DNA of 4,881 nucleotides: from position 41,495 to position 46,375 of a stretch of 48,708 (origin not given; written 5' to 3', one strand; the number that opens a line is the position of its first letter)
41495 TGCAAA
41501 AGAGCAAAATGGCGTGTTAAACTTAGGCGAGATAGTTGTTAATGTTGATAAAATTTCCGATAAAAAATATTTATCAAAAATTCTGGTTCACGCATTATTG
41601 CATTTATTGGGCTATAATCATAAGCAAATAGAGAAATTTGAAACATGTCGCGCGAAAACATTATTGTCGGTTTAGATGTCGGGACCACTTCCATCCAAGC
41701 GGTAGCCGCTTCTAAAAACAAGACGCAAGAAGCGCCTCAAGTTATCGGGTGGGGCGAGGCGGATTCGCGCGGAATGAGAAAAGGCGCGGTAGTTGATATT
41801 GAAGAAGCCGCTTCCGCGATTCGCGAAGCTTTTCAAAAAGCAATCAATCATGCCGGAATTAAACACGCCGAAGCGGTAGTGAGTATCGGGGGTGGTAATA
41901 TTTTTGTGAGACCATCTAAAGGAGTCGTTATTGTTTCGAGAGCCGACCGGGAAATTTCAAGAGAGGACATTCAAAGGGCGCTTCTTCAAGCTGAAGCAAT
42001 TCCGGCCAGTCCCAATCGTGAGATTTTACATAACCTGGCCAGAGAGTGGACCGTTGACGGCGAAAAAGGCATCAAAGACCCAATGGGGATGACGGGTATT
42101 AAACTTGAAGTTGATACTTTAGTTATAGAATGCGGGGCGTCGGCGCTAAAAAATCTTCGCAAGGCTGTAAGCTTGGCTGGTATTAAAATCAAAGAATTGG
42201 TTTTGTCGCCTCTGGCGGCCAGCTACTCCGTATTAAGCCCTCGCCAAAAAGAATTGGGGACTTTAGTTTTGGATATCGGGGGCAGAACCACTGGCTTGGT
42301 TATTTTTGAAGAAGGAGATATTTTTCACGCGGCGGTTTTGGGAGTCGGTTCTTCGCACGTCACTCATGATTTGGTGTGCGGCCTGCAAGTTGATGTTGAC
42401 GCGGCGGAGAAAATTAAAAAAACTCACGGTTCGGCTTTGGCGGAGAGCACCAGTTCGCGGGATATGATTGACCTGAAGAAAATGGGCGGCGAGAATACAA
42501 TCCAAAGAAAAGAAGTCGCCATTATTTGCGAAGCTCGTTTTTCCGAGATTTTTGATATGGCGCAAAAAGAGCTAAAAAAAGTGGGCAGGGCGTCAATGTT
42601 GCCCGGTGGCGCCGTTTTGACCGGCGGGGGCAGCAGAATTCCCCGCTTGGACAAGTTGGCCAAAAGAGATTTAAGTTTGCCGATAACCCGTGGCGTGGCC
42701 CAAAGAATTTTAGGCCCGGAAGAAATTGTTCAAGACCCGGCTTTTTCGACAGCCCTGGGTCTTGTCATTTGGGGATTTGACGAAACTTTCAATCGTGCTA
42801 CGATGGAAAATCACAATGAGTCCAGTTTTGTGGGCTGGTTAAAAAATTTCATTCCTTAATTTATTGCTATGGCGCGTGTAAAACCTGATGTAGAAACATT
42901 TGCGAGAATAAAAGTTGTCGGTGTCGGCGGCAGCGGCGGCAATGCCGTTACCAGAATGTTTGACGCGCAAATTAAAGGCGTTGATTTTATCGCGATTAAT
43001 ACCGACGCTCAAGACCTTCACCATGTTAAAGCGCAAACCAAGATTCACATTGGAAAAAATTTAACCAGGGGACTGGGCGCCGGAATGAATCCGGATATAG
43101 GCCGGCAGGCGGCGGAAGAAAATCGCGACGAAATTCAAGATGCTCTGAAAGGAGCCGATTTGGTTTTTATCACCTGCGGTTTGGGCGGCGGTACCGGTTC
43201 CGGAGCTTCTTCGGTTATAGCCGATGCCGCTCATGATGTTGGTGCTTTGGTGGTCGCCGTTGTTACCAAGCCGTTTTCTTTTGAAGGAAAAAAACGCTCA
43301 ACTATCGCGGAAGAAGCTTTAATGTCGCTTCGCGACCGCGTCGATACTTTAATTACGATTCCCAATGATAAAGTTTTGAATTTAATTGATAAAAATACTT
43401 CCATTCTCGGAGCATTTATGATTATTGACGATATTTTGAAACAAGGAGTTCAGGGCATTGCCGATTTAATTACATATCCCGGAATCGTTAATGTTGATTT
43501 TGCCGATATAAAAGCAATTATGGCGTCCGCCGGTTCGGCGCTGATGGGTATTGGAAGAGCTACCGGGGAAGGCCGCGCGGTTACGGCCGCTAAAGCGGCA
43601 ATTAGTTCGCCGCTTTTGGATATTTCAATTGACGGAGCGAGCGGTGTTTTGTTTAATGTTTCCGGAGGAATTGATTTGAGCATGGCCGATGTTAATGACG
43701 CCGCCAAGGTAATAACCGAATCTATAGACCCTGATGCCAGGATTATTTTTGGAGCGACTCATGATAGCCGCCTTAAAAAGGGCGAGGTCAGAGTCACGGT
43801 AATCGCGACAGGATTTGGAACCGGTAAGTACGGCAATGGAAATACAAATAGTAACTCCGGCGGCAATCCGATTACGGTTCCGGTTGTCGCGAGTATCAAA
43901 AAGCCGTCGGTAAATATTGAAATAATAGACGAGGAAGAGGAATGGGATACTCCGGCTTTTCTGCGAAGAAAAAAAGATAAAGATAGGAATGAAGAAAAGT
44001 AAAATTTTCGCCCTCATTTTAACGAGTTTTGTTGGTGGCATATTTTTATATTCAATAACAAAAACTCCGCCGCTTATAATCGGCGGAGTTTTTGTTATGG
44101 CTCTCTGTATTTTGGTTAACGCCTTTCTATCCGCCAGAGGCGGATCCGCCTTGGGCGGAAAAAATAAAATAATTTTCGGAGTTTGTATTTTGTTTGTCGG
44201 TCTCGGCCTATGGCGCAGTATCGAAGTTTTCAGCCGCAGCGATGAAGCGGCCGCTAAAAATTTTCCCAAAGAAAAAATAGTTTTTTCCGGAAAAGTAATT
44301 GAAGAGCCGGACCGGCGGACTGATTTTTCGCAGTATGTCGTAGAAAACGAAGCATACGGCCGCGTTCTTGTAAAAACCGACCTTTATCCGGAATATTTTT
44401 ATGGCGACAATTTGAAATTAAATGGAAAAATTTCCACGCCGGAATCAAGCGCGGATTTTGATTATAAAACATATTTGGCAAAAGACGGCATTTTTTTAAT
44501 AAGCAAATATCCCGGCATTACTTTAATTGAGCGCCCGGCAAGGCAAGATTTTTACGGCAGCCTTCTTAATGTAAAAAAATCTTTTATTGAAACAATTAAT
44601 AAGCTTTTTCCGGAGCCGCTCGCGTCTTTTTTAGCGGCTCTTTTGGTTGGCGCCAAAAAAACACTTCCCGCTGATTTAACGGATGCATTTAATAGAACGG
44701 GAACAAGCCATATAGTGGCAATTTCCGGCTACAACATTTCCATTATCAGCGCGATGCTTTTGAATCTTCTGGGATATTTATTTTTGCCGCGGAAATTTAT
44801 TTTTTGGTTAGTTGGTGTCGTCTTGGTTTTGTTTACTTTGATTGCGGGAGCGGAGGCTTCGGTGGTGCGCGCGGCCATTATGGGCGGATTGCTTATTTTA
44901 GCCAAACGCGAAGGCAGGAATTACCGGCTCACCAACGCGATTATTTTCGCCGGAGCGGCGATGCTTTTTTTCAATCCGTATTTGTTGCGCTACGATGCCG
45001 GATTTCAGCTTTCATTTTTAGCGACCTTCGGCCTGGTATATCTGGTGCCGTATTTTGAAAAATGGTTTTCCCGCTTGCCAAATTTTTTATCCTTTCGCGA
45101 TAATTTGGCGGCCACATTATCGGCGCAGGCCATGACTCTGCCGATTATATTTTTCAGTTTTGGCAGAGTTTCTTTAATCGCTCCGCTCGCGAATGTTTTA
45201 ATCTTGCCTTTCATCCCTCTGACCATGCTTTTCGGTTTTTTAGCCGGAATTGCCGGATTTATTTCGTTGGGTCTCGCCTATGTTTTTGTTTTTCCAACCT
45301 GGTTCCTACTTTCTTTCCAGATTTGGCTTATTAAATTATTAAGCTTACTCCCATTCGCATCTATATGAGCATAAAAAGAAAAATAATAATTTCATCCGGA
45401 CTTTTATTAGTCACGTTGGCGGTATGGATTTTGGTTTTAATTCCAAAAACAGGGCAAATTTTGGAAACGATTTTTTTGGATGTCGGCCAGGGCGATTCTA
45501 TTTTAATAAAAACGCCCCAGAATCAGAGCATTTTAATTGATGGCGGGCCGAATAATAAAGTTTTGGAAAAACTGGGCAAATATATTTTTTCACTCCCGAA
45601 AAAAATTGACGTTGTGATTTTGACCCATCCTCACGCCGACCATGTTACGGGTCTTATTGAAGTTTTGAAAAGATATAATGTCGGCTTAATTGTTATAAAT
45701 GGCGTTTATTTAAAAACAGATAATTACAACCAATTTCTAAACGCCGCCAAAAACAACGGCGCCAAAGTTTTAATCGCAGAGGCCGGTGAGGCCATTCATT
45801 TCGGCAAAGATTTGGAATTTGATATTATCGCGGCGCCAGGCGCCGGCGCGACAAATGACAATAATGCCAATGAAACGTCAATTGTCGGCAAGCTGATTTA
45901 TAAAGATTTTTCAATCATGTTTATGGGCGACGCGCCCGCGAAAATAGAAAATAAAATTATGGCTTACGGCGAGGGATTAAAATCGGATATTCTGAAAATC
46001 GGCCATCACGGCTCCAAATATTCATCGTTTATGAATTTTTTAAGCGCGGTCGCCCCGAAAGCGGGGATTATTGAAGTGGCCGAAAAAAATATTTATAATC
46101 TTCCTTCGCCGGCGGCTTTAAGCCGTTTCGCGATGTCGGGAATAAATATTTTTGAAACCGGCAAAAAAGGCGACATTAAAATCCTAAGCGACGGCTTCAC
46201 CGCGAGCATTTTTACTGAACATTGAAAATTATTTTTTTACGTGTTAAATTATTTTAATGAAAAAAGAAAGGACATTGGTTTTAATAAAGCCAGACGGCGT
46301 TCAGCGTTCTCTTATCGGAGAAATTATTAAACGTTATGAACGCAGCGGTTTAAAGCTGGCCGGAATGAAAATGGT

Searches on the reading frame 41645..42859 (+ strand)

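Call 37: search_protein_families(library=pfam, proteins=[window:41645-42859:+], max_evalue=0.001)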
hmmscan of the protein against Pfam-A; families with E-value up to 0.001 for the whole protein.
window:41645-42859:+ (404 aa): 6 families
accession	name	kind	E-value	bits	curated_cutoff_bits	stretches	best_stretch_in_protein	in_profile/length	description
PF14450.12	FtsA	-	1e-36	126.5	31.8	2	208-372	2-127/127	Cell division protein FtsA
PF02491.25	SHS2_FTSA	-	4e-22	78.8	25.4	1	83-161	1-78/79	SHS2 domain inserted in FTSA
PF06723.19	MreB_Mbl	-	1.6e-12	47.3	27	1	172-348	113-302/327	MreB/Mbl protein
PF11104.14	PilM_2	-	3.2e-06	26.8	27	0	194-261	170-237/340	Type IV pilus assembly protein PilM;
PF06277.17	EutA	-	0.0002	20.8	27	0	200-243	139-182/475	Ethanolamine utilisation protein EutA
PF01869.26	BcrAD_BadFG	-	0.00092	19.2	31.5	0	8-77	1-62/271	BadF/BadG/BcrA/BcrD ATPase family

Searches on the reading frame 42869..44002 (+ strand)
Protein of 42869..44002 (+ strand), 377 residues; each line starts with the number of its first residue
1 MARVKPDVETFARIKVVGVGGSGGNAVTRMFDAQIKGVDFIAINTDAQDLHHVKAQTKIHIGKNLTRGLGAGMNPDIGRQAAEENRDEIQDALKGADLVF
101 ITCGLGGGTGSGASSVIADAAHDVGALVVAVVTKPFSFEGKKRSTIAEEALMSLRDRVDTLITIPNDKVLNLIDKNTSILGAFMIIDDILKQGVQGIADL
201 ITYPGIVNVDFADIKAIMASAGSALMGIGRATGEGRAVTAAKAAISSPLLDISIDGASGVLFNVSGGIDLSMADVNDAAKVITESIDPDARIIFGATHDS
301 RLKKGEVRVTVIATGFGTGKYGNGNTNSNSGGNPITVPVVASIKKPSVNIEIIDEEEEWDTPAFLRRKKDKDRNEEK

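Call 37: search_protein_families(library=pfam, proteins=[window:42869-44002:+], max_evalue=0.001)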
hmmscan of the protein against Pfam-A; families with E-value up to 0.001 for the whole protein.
window:42869-44002:+ (377 aa): 2 families
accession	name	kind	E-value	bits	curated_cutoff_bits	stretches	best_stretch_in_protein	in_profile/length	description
PF00091.31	Tubulin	-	2.3e-49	168.7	33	1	13-173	1-189/190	Tubulin/FtsZ family, GTPase domain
PF12327.13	FtsZ_C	-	9.1e-33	112.9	27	1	222-316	1-94/95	FtsZ family, C-terminal domain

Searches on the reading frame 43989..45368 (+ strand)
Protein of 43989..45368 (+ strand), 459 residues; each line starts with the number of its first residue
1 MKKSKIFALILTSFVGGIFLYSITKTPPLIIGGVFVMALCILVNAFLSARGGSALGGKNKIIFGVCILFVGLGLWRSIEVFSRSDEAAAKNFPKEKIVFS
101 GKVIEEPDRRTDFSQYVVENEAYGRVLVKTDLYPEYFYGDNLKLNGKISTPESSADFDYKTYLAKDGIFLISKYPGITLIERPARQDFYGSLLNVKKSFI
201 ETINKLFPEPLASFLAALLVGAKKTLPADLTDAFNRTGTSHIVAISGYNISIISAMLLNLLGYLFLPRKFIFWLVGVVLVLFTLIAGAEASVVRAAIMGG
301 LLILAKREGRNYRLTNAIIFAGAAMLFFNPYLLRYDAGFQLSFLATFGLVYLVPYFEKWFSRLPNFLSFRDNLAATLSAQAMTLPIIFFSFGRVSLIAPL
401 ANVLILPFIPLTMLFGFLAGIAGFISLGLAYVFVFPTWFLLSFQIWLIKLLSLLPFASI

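Call 37: search_protein_families(library=pfam, proteins=[window:43989-45368:+], max_evalue=0.001)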
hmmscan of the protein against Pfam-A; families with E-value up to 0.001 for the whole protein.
window:43989-45368:+ (459 aa): 2 families
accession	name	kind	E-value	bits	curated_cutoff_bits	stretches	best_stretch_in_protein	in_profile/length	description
PF03772.21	Competence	-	8.8e-50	170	23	1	218-459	1-243/270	Competence protein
PF13567.11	DUF4131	-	5.7e-15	55.8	31.6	1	29-177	8-162/165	Domain of unknown function (DUF4131)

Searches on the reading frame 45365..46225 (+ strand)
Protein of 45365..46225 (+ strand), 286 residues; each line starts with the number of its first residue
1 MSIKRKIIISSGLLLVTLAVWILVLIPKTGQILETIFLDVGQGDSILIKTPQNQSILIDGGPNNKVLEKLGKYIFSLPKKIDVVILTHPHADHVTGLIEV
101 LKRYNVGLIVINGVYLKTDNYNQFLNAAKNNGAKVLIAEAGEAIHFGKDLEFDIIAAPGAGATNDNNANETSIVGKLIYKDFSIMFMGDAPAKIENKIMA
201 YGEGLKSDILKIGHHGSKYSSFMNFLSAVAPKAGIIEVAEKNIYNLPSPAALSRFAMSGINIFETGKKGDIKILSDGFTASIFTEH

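Call 37: search_protein_families(library=pfam, proteins=[window:45365-46225:+], max_evalue=0.001)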
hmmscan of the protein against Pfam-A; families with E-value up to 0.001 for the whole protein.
window:45365-46225:+ (286 aa): 4 families
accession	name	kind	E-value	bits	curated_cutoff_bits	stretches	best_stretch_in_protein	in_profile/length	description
PF00753.33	Lactamase_B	-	4e-15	56.7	22.7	1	39-236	2-192/196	Metallo-beta-lactamase superfamily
PF12706.13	Lactamase_B_2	-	8.6e-13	48.8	27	1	56-191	3-144/200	Beta-lactamase superfamily domain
PF16661.11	Lactamase_B_6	-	0.00035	20.5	27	1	53-104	6-59/193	Metallo-beta-lactamase superfamily domain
PF25281.1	MBL_MAP1B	-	0.00053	19.5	37.6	1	40-103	28-87/279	MAP1B MBL-like domain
